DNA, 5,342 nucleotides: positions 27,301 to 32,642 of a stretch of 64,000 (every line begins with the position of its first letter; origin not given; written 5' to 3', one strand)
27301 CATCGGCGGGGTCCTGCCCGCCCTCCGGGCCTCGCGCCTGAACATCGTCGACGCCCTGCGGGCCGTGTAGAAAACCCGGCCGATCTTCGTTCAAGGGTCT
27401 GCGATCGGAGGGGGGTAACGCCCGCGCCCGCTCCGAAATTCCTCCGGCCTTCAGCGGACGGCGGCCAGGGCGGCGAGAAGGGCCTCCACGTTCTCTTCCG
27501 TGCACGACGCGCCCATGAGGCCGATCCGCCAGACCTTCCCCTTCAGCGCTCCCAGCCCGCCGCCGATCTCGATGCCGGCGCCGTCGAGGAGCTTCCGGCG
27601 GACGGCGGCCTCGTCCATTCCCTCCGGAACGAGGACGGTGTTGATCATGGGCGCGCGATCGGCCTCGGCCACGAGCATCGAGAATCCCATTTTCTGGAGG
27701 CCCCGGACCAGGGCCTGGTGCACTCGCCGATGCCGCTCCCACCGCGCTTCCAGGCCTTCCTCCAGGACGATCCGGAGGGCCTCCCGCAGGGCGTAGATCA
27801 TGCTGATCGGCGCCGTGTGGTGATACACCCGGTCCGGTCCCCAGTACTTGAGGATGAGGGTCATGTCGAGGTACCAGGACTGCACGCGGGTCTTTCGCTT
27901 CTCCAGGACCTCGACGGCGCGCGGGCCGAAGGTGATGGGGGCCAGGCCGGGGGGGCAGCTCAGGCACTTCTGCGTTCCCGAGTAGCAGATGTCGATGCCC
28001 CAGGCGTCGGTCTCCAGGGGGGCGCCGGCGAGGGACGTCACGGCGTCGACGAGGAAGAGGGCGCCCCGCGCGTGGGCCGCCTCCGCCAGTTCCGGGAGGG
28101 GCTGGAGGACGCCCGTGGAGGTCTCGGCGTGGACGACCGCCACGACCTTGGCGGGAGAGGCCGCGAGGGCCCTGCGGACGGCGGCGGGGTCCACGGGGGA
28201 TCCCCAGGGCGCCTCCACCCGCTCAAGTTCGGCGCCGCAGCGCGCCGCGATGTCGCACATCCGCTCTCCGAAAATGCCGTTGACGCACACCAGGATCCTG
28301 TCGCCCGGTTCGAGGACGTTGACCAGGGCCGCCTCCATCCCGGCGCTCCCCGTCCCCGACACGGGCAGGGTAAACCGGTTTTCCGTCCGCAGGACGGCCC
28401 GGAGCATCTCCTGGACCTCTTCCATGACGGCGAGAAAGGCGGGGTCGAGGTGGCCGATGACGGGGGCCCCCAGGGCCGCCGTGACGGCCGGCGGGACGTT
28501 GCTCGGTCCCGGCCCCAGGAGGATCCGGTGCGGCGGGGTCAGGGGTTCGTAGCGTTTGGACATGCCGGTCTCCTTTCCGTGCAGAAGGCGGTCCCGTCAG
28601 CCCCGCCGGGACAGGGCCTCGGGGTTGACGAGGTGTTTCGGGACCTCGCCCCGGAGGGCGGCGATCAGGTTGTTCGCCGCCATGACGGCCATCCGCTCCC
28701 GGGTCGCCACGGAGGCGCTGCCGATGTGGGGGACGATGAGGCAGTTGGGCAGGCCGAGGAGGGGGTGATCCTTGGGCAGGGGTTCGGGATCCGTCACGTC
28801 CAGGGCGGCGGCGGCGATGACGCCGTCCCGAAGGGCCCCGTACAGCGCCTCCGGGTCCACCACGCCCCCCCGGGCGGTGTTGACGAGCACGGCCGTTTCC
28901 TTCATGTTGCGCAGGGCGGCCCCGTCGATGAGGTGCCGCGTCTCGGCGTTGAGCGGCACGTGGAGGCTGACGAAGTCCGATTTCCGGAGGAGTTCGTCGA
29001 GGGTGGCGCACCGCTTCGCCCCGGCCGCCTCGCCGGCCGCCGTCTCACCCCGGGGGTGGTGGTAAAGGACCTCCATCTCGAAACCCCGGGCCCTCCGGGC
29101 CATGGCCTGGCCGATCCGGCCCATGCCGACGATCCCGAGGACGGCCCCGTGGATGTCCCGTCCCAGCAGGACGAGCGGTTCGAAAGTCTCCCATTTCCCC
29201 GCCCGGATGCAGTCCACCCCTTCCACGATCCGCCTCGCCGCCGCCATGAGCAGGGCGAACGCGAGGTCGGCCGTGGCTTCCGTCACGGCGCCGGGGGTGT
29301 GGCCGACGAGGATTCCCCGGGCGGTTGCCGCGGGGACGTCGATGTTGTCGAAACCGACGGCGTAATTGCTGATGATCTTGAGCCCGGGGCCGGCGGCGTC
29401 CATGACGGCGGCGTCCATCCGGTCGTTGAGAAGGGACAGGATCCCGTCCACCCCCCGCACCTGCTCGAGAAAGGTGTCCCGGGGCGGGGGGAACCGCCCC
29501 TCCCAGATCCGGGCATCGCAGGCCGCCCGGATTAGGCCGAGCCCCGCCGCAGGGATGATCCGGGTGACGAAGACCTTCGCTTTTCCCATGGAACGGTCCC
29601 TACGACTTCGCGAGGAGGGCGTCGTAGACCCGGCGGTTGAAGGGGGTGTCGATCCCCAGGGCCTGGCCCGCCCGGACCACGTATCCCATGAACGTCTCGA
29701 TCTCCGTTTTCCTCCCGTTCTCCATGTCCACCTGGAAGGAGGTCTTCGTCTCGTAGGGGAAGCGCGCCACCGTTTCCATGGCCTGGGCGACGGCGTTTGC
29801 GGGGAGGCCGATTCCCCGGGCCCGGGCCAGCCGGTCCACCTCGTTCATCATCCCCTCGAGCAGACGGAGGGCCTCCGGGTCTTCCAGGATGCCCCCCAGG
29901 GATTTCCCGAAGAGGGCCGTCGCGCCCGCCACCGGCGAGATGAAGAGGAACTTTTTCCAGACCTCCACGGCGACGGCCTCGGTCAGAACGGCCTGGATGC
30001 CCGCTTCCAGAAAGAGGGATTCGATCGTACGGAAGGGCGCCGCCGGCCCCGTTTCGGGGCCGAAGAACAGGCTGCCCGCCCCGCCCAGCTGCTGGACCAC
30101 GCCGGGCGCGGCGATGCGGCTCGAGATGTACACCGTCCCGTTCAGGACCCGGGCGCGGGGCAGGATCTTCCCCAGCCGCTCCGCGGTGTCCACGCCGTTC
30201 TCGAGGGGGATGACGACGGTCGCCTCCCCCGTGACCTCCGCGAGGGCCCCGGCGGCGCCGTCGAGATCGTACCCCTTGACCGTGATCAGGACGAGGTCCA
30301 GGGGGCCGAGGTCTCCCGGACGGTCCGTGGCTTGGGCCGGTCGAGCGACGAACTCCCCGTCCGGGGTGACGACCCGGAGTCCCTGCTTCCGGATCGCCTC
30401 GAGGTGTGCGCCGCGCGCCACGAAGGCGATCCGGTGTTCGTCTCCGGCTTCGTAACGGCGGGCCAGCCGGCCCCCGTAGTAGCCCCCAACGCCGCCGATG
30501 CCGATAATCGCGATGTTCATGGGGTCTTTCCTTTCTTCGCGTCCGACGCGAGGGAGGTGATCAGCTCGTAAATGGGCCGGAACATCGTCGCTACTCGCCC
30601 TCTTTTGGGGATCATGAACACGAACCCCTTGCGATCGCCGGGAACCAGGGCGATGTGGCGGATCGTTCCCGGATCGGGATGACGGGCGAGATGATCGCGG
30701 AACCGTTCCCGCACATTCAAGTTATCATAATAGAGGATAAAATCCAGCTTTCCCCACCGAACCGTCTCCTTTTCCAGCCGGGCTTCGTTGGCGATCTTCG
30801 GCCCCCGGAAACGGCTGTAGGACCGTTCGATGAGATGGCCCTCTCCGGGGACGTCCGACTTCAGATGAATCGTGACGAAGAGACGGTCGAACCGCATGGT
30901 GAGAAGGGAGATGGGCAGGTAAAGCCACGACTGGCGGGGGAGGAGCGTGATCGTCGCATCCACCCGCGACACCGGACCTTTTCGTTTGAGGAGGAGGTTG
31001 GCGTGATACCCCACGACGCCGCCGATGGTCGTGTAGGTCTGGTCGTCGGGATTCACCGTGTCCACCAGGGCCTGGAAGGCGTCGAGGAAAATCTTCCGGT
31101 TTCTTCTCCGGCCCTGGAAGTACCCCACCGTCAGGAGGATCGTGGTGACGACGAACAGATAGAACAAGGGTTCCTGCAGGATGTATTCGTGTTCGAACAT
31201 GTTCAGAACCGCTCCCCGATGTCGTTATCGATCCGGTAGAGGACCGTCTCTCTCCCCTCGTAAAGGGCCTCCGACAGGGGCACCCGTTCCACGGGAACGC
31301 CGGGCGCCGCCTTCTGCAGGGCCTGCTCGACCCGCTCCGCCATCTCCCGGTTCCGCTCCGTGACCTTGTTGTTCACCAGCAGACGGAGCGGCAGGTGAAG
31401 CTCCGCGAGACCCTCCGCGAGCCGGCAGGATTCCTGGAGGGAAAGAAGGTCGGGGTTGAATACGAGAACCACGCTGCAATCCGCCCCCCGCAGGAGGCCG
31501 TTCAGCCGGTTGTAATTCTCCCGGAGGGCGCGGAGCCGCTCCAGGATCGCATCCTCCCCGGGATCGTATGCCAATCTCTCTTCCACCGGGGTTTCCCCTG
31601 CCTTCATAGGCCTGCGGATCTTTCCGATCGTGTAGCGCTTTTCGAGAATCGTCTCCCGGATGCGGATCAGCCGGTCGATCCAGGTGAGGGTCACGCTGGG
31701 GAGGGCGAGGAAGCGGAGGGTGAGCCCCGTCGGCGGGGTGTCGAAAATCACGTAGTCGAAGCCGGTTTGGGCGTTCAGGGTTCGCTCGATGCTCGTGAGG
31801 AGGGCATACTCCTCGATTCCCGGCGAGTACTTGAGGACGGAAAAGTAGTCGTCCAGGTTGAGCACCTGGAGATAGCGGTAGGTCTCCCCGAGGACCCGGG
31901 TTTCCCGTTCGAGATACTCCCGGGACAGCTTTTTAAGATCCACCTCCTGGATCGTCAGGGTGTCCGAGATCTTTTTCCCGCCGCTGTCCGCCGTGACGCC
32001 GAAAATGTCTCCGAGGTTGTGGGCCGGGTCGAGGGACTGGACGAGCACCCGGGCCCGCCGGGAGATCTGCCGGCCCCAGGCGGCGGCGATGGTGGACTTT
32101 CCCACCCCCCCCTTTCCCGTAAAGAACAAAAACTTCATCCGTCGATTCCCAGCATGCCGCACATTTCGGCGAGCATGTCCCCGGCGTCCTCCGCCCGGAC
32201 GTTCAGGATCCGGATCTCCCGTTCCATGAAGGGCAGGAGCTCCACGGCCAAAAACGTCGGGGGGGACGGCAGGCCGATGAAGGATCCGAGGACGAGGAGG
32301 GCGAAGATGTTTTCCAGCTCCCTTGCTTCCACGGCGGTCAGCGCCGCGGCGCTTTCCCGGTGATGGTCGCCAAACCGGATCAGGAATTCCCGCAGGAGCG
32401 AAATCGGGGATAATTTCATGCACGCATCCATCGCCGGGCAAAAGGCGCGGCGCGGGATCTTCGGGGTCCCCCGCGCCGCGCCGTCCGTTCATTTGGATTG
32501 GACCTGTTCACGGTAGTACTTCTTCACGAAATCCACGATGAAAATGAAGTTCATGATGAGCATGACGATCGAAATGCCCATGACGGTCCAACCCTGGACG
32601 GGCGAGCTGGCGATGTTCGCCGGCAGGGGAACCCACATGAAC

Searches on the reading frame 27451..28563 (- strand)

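Call 29: search_protein_families(library=ncbifam, proteins=[window:27451-28563:-], max_evalue=0.00001)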
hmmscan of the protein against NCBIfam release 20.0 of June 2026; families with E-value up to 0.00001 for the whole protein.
window:27451-28563:- (370 aa): 15 families
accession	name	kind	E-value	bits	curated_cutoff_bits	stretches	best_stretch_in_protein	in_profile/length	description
NF045640.1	AspGlyoxATaseBhcA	equivalog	1.6e-64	218.3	650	1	18-353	10-348/395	L-aspartate--glyoxylate aminotransferase BhcA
NF046070.1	PyrdoxPyrvTramin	equivalog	1.8e-64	217.9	600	1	13-368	6-362/369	pyridoxamine--pyruvate transaminase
TIGR03301.1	PhnW-AepZ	equivalog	7e-63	213.1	360.8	1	14-367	1-352/355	2-aminoethylphosphonate aminotransferase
NF010006.0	PRK13479.1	equivalog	3.9e-49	167.7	296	1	12-367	5-358/369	2-aminoethylphosphonate--pyruvate transaminase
TIGR02326.1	transamin_PhnW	equivalog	1.4e-46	159.2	400.8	1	13-366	4-356/363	2-aminoethylphosphonate--pyruvate transaminase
TIGR01977.1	am_tr_V_EF2568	hypoth_equivalog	7.6e-13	48.2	377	1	48-331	47-329/376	cysteine desulfurase family protein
TIGR04343.1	egtE_PLP_lyase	equivalog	4.1e-11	42.3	400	1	76-333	84-331/370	ergothioneine biosynthesis PLP-dependent enzyme EgtE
TIGR01366.1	serC_3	equivalog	3.8e-10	39.5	401.65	1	17-364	8-352/361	phosphoserine transaminase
TIGR03235.1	DNA_S_dndA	equivalog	1.2e-09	37.9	480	1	122-326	124-313/353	cysteine desulfurase DndA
TIGR01979.1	sufS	subfamily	6.2e-09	35.2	475.1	1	105-333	128-355/403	SufS family cysteine desulfurase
TIGR03402.1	FeS_nifS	equivalog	7.8e-09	34.8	530.75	1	48-198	49-197/379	cysteine desulfurase NifS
TIGR01976.1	am_tr_V_VC1184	hypoth_equivalog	1.3e-07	31.2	352.35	1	131-301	152-324/401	cysteine desulfurase-like protein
NF040779.1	Sec_lyase_SclA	exception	6.5e-07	28.6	525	1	124-333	124-331/378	selenocysteine lyase SclA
NF010611.0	PRK14012.1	equivalog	7.7e-06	25.1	548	0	124-300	134-294/406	IscS subfamily cysteine desulfurase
TIGR01325.1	O_suc_HS_sulf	equivalog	9e-06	24.5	510.05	0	69-197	75-199/380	O-succinylhomoserine sulfhydrylase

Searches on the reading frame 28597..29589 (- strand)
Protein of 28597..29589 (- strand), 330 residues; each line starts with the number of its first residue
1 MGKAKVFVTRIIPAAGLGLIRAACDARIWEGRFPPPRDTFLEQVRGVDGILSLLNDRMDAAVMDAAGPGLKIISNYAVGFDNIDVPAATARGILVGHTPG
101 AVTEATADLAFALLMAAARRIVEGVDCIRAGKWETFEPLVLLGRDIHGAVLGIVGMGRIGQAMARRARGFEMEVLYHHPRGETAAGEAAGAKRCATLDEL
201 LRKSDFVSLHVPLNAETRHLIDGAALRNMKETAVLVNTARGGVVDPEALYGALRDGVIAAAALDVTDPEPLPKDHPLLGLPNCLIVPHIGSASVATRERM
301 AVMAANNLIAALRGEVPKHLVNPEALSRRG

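Call 29: search_protein_families(library=ncbifam, proteins=[window:28597-29589:-], max_evalue=0.00001)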
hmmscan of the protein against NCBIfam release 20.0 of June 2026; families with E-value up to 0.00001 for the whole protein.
window:28597-29589:- (330 aa): 21 families
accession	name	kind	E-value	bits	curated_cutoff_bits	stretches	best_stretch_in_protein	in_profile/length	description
NF009714.1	PRK13243.1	equivalog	2e-113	379.1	455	1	3-327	2-328/332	glyoxylate reductase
NF011938.0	PRK15409.1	equivalog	1.6e-81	273.9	492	1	45-325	44-322/324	glyoxylate/hydroxypyruvate reductase GhrB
TIGR01327.1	PGDH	equivalog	1.4e-71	241.9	454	1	37-324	31-313/525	phosphoglycerate dehydrogenase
NF005069.0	PRK06487.1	equivalog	3.2e-54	184.1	448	1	57-315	58-314/320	2-hydroxyacid dehydrogenase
NF006263.0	PRK08410.1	equivalog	5e-47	160.8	389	1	59-313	54-308/311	D-2-hydroxyacid dehydrogenase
NF008759.0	PRK11790.1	equivalog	1.6e-45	155.6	404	1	56-310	64-315/410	phosphoglycerate dehydrogenase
NF005387.0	PRK06932.1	equivalog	3.2e-42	144.6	492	1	66-296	62-294/314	2-hydroxyacid dehydrogenase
NF005750.0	PRK07574.1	equivalog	1.7e-40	139.3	329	1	68-302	113-347/386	NAD-dependent formate dehydrogenase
NF041369.1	Dhydh_Halo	equivalog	4.3e-39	134.5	400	1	77-311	63-294/305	D-2-hydroxyacid dehydrogenase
NF000492.1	vanH_gen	exception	1e-37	129.9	540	1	66-269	63-255/312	D-lactate dehydrogenase VanH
NF001309.0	PRK00257.1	equivalog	7e-33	114.1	434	1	143-318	111-284/379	4-phosphoerythronate dehydrogenase PdxB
NF000112.1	vanH-Amyco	exception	1e-32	113.7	625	1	63-269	89-284/348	VanH-AOV family D-lactate dehydrogenase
NF000128.1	vanH-Sc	exception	7.3e-32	110.8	650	1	68-269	85-275/337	D-lactate dehydrogenase VanH-Sc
NF000151.1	vanH-Ac1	exception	7e-30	104.5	750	1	68-269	101-291/351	D-lactate dehydrogenase VanH-Ac1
NF000371.1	vanH_Agroup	exception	1.1e-29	103.7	700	1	68-269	70-260/322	VanH-A/VanH-Pt family D-lactate dehydrogenase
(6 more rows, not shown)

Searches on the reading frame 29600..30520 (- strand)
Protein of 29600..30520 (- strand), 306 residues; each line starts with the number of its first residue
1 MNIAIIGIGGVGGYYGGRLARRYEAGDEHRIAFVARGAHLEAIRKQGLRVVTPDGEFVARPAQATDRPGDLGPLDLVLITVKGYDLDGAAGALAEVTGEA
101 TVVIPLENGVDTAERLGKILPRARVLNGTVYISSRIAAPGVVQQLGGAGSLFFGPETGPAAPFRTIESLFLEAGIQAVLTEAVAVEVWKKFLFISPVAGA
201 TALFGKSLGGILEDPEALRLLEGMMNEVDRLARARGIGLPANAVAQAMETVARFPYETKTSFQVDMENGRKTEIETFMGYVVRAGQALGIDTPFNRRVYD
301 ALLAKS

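Call 29: search_protein_families(library=ncbifam, proteins=[window:29600-30520:-], max_evalue=0.00001)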
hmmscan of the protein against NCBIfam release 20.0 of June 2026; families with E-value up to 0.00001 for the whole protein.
window:29600-30520:- (306 aa): 14 families
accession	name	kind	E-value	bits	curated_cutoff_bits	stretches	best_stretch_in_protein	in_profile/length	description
NF005091.0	PRK06522.2-2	equivalog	4.7e-71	239.4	252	1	1-305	2-296/302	2-dehydropantoate 2-reductase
TIGR00745.1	apbA_panE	subfamily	1e-70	238.4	141.35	1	2-305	1-301/305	2-dehydropantoate 2-reductase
NF005094.0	PRK06522.2-5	equivalog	9.9e-58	195.8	382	1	1-300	1-296/307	2-dehydropantoate 2-reductase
NF005089.0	PRK06522.1-4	subfamily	5.9e-46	157.3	223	2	1-110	1-104/326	2-dehydropantoate 2-reductase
NF004887.0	PRK06249.1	equivalog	3.3e-43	148.1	360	1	1-302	6-307/316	putative 2-dehydropantoate 2-reductase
NF005088.0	PRK06522.1-2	subfamily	2.9e-28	98.9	371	1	1-300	1-296/308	2-dehydropantoate 2-reductase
NF006083.0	PRK08229.1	equivalog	5.4e-28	97.9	371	1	2-300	4-311/341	2-dehydropantoate 2-reductase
NF005092.1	PRK06522.2-3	equivalog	6.9e-27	94.4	500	1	1-302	1-291/296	2-dehydropantoate 2-reductase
NF009541.0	PRK12921.1-1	equivalog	3.3e-21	75.9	338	1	2-300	7-287/297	oxidoreductase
NF009543.0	PRK12921.1-5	equivalog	4.3e-20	72.1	339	1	1-303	1-300/305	oxidoreductase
NF009542.0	PRK12921.1-4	equivalog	9.2e-20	71.1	288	1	74-305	62-282/286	oxidoreductase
NF005087.0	PRK06522.1-1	equivalog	1.3e-19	70.5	351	1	1-302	1-285/296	2-dehydropantoate 2-reductase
NF004311.0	PRK05708.1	equivalog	2.1e-19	69.5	378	1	2-303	4-294/305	putative 2-dehydropantoate 2-reductase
NF005093.0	PRK06522.2-4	equivalog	8.3e-19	68.1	308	1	1-303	4-294/304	2-dehydropantoate 2-reductase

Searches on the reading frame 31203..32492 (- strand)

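Call 29: search_protein_families(library=ncbifam, proteins=[window:31203-32492:-], max_evalue=0.00001)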
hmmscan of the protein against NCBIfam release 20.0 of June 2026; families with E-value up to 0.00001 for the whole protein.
window:31203-32492:- (429 aa): 6 families
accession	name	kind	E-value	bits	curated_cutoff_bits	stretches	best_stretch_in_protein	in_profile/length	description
TIGR00345.1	GET3_arsA_TRC40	subfamily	3.7e-45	154.7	135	1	123-385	1-248/299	TRC40/GET3/ArsA family transport-energizing ATPase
TIGR04291.1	arsen_driv_ArsA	equivalog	5.1e-23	81.6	650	1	119-273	3-159/565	arsenical pump-driving ATPase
NF041417.1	ArsA_halo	exception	1.3e-21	77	800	1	118-275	332-492/617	arsenical pump-driving ATPase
NF053621.1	ATPseBagBMYCTU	equivalog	5.5e-12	45.4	521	1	118-382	11-286/371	ATPase BagB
NF050088.1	Get3_fold_NosAFP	equivalog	1.3e-10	40.8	325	1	122-278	5-156/364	Get3/ArsA fold putative tail anchor-mediating ATPase NosAFP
NF053622.1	ATPseBagAMYCTU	equivalog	1.9e-08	34.2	400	1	118-263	6-160/325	ATPase BagA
